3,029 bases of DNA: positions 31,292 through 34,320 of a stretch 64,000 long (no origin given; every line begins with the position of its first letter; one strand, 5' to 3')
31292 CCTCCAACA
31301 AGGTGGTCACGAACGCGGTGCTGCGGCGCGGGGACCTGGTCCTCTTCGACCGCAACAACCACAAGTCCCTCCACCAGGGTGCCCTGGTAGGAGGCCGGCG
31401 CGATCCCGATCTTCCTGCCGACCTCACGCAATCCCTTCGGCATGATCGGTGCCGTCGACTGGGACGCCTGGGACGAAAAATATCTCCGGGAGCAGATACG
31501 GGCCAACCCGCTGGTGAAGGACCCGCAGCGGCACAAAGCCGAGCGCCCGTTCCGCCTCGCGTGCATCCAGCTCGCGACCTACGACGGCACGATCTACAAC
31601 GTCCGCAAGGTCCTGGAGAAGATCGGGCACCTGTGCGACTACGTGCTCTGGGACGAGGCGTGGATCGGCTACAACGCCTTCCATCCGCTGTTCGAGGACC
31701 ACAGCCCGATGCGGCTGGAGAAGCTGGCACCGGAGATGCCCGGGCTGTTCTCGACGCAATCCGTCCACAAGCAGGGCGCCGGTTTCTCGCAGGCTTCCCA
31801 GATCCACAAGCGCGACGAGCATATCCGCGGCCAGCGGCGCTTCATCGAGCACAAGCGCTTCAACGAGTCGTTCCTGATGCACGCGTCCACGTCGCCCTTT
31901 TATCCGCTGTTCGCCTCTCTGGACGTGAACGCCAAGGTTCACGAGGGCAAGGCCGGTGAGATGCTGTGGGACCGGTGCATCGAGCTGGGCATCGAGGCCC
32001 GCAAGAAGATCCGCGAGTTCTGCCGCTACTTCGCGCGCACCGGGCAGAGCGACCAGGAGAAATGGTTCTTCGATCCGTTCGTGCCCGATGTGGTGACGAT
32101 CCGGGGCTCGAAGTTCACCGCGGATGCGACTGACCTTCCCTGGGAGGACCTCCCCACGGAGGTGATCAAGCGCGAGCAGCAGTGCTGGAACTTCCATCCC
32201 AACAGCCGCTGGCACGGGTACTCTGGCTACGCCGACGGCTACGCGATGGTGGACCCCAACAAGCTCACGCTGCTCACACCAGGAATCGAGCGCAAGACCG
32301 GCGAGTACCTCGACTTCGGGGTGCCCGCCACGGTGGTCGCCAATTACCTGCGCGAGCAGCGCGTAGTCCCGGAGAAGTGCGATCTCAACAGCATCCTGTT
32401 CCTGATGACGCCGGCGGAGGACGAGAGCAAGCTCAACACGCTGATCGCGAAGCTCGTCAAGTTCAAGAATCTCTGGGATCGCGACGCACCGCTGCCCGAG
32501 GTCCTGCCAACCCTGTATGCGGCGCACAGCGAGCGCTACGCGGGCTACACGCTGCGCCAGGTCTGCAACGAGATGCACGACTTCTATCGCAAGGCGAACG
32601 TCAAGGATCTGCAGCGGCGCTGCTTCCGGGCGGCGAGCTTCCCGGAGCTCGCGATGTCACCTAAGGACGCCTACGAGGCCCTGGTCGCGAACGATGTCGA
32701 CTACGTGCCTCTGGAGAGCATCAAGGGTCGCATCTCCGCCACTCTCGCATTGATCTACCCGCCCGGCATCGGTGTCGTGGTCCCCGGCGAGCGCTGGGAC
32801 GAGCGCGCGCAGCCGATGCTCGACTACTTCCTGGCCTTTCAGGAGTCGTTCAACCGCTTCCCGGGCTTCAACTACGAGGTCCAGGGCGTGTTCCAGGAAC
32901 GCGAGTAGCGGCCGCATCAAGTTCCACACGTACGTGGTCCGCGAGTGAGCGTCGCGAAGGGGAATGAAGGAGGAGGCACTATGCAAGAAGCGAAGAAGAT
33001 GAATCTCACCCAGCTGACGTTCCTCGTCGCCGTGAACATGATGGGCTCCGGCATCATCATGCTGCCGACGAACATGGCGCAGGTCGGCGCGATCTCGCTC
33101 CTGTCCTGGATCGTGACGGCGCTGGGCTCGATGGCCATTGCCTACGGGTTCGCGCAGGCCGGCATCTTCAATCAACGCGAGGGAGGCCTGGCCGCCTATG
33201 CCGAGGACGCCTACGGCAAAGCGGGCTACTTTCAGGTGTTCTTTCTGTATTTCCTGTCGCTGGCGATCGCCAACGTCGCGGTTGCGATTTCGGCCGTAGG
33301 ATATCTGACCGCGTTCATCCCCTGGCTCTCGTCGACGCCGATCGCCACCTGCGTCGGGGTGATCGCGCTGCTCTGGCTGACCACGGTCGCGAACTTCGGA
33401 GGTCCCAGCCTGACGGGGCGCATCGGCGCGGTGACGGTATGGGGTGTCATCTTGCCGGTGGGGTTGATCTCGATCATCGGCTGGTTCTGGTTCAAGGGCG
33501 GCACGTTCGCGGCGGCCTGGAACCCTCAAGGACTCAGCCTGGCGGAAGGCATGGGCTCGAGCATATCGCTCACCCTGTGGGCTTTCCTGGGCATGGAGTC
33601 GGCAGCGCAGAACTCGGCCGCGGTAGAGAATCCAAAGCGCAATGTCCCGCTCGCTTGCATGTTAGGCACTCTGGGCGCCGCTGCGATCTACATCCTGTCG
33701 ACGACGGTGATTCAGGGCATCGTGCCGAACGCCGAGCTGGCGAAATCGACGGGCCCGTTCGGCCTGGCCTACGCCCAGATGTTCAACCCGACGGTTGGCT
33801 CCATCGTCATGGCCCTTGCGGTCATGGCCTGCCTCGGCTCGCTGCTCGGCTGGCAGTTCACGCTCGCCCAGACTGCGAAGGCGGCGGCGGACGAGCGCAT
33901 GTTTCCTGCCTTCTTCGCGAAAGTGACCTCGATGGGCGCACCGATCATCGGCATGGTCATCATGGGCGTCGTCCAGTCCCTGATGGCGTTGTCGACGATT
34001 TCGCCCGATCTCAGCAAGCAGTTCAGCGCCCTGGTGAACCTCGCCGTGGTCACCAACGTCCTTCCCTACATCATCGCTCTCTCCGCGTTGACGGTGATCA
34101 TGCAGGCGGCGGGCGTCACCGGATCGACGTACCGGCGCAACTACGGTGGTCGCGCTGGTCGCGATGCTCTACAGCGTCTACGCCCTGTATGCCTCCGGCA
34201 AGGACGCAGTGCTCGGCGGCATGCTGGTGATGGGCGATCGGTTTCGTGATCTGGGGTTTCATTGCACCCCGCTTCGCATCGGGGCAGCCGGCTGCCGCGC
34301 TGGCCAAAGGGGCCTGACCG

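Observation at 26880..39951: Thirteen-kb single-direction block fusing an arginine deiminase pathway with ornithine decarboxylase/PotE, a second decarboxylase and a dedicated porin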

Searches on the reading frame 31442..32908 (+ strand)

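Call 5: search_protein_families(library=ncbifam, proteins=[window:31442-32908:+], max_evalue=0.00001)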
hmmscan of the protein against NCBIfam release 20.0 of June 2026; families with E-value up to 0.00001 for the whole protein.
window:31442-32908:+ (488 aa): 6 families
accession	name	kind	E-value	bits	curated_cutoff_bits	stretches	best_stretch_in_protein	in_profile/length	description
NF010092.0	PRK13578.1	subfamily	4e-193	643.6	794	1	1-487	251-705/720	ornithine decarboxylase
TIGR04301.1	ODC_inducible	exception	7.8e-189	629.3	1310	1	2-486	252-704/719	ornithine decarboxylase SpeF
TIGR04318.1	lacto_ODC_hypo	hypoth_equivalog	4.3e-142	474.9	950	1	1-487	233-682/695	putative ornithine decarboxylase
NF011603.0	PRK15029.1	equivalog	3.7e-97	326.4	1167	1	2-483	283-742/756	arginine decarboxylase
NF011928.0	PRK15399.1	subfamily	2.7e-85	287.1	968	1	31-486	293-699/713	lysine decarboxylase LdcC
NF011929.0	PRK15400.1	subfamily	6.7e-76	256.1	1056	1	39-486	300-699/714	lysine decarboxylase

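Call 6: search_protein_families(library=pfam, proteins=[window:31442-32908:+], max_evalue=0.001)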
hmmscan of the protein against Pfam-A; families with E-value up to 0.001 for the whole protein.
window:31442-32908:+ (488 aa): 2 families
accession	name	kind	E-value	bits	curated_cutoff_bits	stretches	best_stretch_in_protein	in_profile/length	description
PF01276.26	OKR_DC_1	-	1.4e-95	321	27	1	2-329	143-416/417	Orn/Lys/Arg decarboxylase, major domain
PF03711.20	OKR_DC_1_C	-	1.8e-49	167.8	24.2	1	355-487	1-131/132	Orn/Lys/Arg decarboxylase, C-terminal domain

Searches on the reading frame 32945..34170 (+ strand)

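Call 5: search_protein_families(library=ncbifam, proteins=[window:32945-34170:+], max_evalue=0.00001)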
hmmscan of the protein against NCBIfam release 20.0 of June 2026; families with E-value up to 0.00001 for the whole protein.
window:32945-34170:+ (408 aa): 22 families
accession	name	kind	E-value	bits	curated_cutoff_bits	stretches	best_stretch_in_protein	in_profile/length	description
NF007938.0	PRK10655.1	equivalog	2.4e-186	620.2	409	1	14-398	3-386/438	putrescine-ornithine antiporter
TIGR04299.1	antiport_PotE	equivalog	1.1e-158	529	560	1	14-394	1-380/430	putrescine-ornithine antiporter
TIGR00905.1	2A0302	subfamily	8.7e-105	351.2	409.05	1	14-389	4-385/473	basic amino acid/polyamine antiporter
NF007929.0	PRK10644.1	equivalog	1.8e-100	336.7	574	1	13-387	4-377/445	arginine/agmatine antiporter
TIGR04298.1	his_histam_anti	equivalog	2.3e-80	270.9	750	1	18-391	1-378/429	histidine-histamine antiporter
NF007754.0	PRK10435.1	equivalog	2.6e-73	247.6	585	1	13-379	1-370/443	cadaverine/lysine antiporter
TIGR03810.1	arg_ornith_anti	equivalog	1.3e-32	113.1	591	1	17-378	1-370/468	arginine-ornithine antiporter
NF040512.1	histam_anti_2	exception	1.4e-25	89.9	725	1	16-386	2-387/477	histidine-histamine antiporter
TIGR00909.1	2A0306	subfamily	2.7e-22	79.3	556.8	1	17-385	3-373/429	amino acid transporter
NF008245.0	PRK11021.1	equivalog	1.2e-21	77.2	284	1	16-386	5-367/419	L-methionine/branched-chain amino acid transporter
TIGR00911.1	2A0308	subfamily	1.7e-18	66.4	701.8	1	4-376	33-407/505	L-type amino acid transporter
TIGR03813.2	Gln_GABA_anti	equivalog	8.8e-16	57.9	650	1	45-383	27-381/479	glutamine/gamma-aminobutyrate antiporter GadC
NF053662.1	Glu_GABA_anti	equivalog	9.1e-16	57.9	640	1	19-397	2-387/468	glutamate/gamma-aminobutyrate antiporter GadC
TIGR00910.1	2A0307_GadC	equivalog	6.4e-15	54.7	673.5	1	14-380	6-387/511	glutamate/gamma-aminobutyrate antiporter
TIGR00906.1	2A0303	subfamily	1.5e-13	50.1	681.7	1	202-382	250-423/602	cationic amino acid transport permease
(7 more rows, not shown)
